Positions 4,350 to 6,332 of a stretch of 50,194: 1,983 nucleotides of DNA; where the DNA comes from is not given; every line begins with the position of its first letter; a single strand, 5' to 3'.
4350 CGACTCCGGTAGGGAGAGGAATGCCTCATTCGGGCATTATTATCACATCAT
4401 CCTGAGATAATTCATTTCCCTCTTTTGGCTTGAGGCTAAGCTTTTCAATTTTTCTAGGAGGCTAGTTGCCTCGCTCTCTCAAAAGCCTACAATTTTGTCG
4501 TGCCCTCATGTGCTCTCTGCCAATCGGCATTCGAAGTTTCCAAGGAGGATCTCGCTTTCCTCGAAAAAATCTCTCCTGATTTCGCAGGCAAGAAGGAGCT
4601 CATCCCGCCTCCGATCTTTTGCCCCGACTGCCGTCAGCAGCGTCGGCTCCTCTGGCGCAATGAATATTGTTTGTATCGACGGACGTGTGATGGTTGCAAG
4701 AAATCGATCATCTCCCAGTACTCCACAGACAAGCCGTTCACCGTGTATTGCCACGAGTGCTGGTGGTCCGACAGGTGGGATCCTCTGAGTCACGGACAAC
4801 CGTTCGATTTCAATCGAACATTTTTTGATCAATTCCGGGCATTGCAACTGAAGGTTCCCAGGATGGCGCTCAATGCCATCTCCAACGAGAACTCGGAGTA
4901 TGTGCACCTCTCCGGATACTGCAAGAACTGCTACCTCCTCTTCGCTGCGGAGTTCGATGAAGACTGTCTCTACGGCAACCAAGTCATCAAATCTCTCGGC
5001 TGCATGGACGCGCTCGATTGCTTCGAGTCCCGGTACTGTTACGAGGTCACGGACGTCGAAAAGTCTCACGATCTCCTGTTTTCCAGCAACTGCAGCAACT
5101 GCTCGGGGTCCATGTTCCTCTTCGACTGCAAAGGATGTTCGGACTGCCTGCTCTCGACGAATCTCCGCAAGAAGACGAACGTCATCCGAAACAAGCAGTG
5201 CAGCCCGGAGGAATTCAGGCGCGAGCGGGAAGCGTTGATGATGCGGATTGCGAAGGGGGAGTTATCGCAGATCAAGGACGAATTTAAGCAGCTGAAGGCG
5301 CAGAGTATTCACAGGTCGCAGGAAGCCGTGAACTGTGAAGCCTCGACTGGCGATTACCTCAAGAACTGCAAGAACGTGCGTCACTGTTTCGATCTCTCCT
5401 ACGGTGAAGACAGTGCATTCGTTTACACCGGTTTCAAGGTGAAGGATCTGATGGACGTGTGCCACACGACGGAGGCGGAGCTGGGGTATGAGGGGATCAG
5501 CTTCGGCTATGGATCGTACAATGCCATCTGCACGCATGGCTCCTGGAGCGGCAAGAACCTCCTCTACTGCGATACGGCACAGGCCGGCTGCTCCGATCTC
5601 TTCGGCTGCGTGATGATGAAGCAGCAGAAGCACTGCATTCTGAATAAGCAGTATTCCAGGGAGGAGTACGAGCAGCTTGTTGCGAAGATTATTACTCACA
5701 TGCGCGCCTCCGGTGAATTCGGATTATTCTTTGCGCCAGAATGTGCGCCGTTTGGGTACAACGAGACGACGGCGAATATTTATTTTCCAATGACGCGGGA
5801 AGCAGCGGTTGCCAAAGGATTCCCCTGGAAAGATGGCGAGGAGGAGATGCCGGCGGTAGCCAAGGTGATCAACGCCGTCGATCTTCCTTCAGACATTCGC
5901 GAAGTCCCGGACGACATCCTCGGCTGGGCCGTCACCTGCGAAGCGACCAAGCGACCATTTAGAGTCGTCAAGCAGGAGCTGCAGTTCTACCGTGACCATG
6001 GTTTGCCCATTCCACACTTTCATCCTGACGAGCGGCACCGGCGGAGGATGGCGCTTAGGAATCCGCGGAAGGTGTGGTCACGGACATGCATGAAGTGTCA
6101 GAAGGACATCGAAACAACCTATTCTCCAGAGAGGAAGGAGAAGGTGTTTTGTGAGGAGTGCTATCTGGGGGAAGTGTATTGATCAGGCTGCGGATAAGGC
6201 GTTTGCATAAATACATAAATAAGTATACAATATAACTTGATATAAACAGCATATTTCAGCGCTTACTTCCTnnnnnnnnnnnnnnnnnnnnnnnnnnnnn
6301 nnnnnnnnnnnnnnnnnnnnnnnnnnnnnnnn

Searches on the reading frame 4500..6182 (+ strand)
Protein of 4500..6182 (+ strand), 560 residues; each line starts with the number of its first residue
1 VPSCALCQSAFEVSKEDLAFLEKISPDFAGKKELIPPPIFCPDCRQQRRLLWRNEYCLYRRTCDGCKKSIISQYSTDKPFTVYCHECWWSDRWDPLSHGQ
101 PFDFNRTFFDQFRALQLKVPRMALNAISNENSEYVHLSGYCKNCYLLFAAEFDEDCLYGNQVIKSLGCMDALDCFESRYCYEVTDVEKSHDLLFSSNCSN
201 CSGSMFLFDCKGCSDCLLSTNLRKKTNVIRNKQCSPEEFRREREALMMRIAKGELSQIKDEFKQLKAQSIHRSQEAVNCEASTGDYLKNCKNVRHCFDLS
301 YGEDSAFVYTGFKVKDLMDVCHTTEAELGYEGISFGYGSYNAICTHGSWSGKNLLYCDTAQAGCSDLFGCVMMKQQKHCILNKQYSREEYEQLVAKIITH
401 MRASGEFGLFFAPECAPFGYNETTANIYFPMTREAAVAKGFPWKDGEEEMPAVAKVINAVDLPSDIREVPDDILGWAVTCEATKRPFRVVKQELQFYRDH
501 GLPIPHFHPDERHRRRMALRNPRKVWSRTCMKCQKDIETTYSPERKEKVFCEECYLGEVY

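Call 78: search_protein_families(library=pfam, proteins=[window:4500-6182:+], max_evalue=0.01)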
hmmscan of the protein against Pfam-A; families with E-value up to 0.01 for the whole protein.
window:4500-6182:+ (560 aa): 1 family
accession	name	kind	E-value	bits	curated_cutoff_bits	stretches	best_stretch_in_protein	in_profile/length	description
PF23477.1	zf_Tbcl_2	-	0.00076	19.6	27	1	523-555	1-33/37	Probable treble clef zinc finger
